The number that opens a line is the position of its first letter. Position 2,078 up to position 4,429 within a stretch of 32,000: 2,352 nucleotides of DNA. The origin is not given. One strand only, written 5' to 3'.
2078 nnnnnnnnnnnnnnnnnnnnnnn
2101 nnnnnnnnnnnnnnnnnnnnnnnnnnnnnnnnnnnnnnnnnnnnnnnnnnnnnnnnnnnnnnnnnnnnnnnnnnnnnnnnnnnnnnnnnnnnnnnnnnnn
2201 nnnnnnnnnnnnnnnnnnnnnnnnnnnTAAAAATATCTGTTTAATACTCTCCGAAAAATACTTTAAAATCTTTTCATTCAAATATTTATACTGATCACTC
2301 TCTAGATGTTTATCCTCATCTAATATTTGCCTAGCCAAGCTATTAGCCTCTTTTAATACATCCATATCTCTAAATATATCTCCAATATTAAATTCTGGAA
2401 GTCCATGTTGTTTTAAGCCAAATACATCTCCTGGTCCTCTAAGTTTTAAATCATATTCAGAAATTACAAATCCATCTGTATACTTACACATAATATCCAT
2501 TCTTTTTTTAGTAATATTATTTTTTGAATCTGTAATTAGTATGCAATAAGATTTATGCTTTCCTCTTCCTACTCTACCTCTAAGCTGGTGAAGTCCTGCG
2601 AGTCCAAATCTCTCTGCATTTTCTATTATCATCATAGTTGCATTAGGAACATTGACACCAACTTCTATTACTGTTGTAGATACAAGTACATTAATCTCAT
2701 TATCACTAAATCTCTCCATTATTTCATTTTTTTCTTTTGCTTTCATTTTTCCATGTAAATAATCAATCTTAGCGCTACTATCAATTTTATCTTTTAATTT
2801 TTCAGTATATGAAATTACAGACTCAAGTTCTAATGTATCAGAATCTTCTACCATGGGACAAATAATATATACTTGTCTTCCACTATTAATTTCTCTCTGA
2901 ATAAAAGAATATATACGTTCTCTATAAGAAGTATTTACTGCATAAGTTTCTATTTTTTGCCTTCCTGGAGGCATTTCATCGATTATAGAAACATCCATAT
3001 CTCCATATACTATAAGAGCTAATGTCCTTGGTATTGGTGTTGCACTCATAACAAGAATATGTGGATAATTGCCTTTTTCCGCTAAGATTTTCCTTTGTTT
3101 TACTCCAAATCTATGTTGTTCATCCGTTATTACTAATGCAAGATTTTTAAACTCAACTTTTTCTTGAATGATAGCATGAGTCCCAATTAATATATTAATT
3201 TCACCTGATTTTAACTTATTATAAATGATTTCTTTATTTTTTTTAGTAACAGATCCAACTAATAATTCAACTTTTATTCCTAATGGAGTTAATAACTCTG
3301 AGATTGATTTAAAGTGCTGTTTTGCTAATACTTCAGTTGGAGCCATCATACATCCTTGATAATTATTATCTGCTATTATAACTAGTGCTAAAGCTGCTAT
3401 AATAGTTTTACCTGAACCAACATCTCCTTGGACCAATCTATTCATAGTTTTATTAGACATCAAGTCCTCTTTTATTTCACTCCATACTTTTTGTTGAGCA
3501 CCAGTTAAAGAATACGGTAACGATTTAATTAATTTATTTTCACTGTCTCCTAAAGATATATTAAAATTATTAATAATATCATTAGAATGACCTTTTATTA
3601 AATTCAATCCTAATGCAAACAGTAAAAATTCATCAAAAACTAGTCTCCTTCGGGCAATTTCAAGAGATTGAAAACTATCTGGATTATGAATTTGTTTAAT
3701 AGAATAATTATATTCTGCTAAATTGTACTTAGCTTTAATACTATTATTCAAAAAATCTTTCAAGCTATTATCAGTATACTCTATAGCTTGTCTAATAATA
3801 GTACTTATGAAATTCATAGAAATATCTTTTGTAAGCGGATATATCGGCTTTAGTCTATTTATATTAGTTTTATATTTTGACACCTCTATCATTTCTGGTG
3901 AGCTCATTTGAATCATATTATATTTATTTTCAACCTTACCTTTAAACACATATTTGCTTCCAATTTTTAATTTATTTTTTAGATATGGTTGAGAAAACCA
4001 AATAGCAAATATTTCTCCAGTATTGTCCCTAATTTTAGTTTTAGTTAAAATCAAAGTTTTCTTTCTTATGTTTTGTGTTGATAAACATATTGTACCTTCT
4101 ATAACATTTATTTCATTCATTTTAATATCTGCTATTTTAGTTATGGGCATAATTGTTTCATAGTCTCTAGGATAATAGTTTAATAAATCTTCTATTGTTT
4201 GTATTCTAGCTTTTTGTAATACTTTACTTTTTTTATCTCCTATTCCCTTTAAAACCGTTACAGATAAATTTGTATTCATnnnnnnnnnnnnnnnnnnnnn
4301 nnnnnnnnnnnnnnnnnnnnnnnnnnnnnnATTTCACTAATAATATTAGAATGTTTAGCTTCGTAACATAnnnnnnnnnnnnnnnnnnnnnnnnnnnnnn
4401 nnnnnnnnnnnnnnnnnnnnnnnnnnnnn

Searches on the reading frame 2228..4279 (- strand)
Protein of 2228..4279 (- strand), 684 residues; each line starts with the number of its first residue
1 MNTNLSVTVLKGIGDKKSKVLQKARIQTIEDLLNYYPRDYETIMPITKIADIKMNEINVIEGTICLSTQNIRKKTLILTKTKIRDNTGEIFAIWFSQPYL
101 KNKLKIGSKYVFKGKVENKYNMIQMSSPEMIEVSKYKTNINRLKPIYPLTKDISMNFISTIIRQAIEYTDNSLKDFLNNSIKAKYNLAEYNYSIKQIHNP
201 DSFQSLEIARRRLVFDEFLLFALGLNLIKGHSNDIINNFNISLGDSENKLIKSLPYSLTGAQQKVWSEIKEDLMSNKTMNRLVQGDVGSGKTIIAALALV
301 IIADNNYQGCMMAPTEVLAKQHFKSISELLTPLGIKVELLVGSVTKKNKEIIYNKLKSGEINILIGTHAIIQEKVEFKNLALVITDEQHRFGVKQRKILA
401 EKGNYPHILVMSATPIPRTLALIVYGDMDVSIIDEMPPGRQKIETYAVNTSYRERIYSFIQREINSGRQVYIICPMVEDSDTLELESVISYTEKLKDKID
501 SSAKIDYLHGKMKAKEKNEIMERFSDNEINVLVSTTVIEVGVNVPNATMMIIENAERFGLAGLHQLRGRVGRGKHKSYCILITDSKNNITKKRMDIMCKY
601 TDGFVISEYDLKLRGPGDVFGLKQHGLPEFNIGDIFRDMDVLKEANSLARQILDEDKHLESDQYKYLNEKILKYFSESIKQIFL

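Call 52: find_homologous_proteins(query=window:2228-4279:-, max_evalue=1e-100)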
Query seq(684 aa) (684 aa): 7999 proteins with E <= 1e-100 among 8000 candidates; the best 120 are listed.
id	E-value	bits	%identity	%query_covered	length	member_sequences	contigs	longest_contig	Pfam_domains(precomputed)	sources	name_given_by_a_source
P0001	0.0e+0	1502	100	100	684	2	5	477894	PF00270.36,PF17191.11,PF00271.38,PF19833.5,PF04851.22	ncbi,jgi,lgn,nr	ncbi:MAG: ATP-dependent DNA helicase RecG [Vallitalea sp.]|jgi:ATP-dependent DNA helicase RecG|nr:AT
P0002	0.0e+0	1219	79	100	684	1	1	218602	PF07517.21,PF00270.36,PF17191.11,PF00271.38,PF22590.3,PF19833.5,PF04851.22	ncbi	ncbi:ATP-dependent DNA helicase RecG [Vallitalea sediminicola]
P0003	0.0e+0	1209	78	100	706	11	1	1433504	PF07517.21,PF00270.36,PF17191.11,PF00271.38,PF22590.3,PF19833.5,PF04851.22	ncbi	-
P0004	0.0e+0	1209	78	100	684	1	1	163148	PF07517.21,PF00270.36,PF17191.11,PF00271.38,PF22590.3,PF19833.5,PF04851.22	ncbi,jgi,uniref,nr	ncbi:ATP-dependent DNA helicase RecG [Vallitalea sp.]|jgi:ATP-dependent DNA helicase RecG|uniref:ATP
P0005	0.0e+0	1182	75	100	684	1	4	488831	PF00270.36,PF17191.11,PF00271.38,PF19833.5,PF04851.22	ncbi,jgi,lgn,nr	ncbi:MAG: ATP-dependent DNA helicase RecG [Vallitalea sp.]|jgi:ATP-dependent DNA helicase RecG|nr:AT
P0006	0.0e+0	1176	76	100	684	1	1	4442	PF00270.36,PF17191.11,PF00271.38,PF22590.3,PF19833.5,PF04851.22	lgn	-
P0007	0.0e+0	1170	77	99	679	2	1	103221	PF07517.21,PF00270.36,PF17191.11,PF00271.38,PF19833.5,PF04851.22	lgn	-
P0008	0.0e+0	1131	74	100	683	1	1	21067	PF00270.36,PF17191.11,PF00271.38,PF01336.32,PF19833.5,PF04851.22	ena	-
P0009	0.0e+0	1127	74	100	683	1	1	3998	PF00270.36,PF17191.11,PF00271.38,PF19833.5,PF04851.22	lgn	-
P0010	0.0e+0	1106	70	100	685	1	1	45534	PF00270.36,PF17191.11,PF00271.38,PF19833.5,PF04851.22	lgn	-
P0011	0.0e+0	1096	70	100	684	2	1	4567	PF00270.36,PF17191.11,PF00271.38,PF19833.5,PF04851.22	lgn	-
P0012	0.0e+0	1044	67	100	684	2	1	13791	PF00270.36,PF17191.11,PF00271.38,PF19833.5,PF04851.22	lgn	-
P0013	0.0e+0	1014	72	89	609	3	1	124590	PF00270.36,PF17191.11,PF00271.38,PF01336.32,PF19833.5,PF04851.22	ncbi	-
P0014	1.8e-280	950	63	99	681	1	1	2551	PF00270.36,PF17191.11,PF00271.38,PF19833.5,PF04851.22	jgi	jgi:ATP-dependent DNA helicase RecG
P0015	2.1e-278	943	62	99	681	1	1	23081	PF00270.36,PF17191.11,PF00271.38,PF19833.5,PF04851.22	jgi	jgi:ATP-dependent DNA helicase RecG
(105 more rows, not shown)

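Call 53: find_encoding_contigs(protein=P0005, flank=10000, max_places=3)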
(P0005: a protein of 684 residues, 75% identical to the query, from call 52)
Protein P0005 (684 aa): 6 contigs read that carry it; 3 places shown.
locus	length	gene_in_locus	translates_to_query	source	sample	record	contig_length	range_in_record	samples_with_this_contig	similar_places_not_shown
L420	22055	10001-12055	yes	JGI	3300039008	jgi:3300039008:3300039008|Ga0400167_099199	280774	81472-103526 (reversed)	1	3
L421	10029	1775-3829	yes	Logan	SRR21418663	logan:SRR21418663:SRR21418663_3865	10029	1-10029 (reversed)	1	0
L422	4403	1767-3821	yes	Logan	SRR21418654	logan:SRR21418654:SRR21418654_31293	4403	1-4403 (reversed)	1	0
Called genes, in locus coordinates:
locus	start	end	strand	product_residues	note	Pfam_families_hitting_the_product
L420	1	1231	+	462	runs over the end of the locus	PF01029:NusB, PF22458:RsmF-B_ferredox, PF01728:FtsJ, PF01189:Methyltr_RsmB-F, PF13847:Methyltransf_31 (weak)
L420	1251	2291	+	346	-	PF21016:RlmN_N, PF04055:Radical_SAM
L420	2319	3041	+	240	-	PF13672:PP2C_2, PF00481:PP2C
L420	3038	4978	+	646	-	PF00069:Pkinase, PF07714:PK_Tyr_Ser-Thr, PF03109:ABC1 (weak), PF03793:PASTA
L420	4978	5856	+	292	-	PF16745:RsgA_N, PF03193:RsgA_GTPase, PF02421:FeoB_N (faint), PF16897:MMR_HSR1_Xtn (weak), PF01926:MMR_HSR1 (weak)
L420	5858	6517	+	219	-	PF00834:Ribul_P_3_epim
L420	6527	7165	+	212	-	PF04263:TPK_catalytic, PF04265:TPK_B1_binding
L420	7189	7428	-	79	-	-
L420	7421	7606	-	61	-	PF00830:Ribosomal_L28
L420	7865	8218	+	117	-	PF03780:Asp23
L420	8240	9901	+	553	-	PF02734:Dak2, PF21645:FakA-like_M, PF13684:FakA-like_C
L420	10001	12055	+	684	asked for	PF17191:RecG_wedge, PF04851:ResIII, PF00270:DEAD, PF00271:Helicase_C, PF19833:RecG_dom3_C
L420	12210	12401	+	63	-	PF00269:SASP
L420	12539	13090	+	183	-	PF03602:Cons_hypoth95, PF05175:MTS, PF09445:Methyltransf_15 (faint)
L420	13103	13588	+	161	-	PF01467:CTP_transf_like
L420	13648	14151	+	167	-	-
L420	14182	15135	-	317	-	PF07670:Gate (weak)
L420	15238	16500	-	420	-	PF01467:CTP_transf_like (weak), PF05636:HIGH_NTase1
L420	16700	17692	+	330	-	PF01515:PTA_PTB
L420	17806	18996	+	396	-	PF00871:Acetate_kinase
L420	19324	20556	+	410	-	PF09587:PGA_cap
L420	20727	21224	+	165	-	PF02620:YceD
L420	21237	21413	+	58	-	PF01783:Ribosomal_L32p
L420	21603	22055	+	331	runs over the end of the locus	PF02504:FA_synthesis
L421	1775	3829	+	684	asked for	PF17191:RecG_wedge, PF04851:ResIII, PF00270:DEAD, PF00271:Helicase_C, PF19833:RecG_dom3_C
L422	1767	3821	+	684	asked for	PF17191:RecG_wedge, PF04851:ResIII, PF00270:DEAD, PF00271:Helicase_C, PF19833:RecG_dom3_C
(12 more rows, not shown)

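Call 54: find_encoding_contigs(protein=P0001, flank=10000, max_places=6)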
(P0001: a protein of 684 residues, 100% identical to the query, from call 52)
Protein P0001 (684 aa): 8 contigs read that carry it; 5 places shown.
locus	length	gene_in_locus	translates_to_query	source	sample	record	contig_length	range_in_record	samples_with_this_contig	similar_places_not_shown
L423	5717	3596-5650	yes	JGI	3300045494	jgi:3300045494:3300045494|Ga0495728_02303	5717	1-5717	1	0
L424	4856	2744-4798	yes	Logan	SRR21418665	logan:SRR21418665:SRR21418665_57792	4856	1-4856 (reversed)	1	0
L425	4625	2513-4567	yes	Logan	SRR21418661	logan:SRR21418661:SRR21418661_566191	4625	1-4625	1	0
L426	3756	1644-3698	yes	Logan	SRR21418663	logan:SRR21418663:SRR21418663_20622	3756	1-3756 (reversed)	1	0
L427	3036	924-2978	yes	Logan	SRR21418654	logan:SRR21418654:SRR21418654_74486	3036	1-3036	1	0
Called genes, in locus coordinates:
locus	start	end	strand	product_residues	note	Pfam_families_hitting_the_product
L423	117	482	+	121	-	PF04263:TPK_catalytic (weak), PF04265:TPK_B1_binding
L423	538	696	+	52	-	-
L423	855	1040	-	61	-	PF00830:Ribosomal_L28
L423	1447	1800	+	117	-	PF03780:Asp23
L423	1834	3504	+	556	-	PF02734:Dak2, PF21645:FakA-like_M, PF13684:FakA-like_C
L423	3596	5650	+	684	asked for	PF17191:RecG_wedge, PF04851:ResIII, PF00270:DEAD, PF00271:Helicase_C, PF19833:RecG_dom3_C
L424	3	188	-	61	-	PF00830:Ribosomal_L28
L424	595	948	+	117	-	PF03780:Asp23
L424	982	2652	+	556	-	PF02734:Dak2, PF21645:FakA-like_M, PF13684:FakA-like_C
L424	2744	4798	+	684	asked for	PF17191:RecG_wedge, PF04851:ResIII, PF00270:DEAD, PF00271:Helicase_C, PF19833:RecG_dom3_C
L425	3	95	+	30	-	?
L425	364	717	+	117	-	PF03780:Asp23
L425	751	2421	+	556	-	PF02734:Dak2, PF21645:FakA-like_M, PF13684:FakA-like_C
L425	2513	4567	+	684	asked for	PF17191:RecG_wedge, PF04851:ResIII, PF00270:DEAD, PF00271:Helicase_C, PF19833:RecG_dom3_C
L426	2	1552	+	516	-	?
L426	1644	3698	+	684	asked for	PF17191:RecG_wedge, PF04851:ResIII, PF00270:DEAD, PF00271:Helicase_C, PF19833:RecG_dom3_C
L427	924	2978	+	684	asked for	PF17191:RecG_wedge, PF04851:ResIII, PF00270:DEAD, PF00271:Helicase_C, PF19833:RecG_dom3_C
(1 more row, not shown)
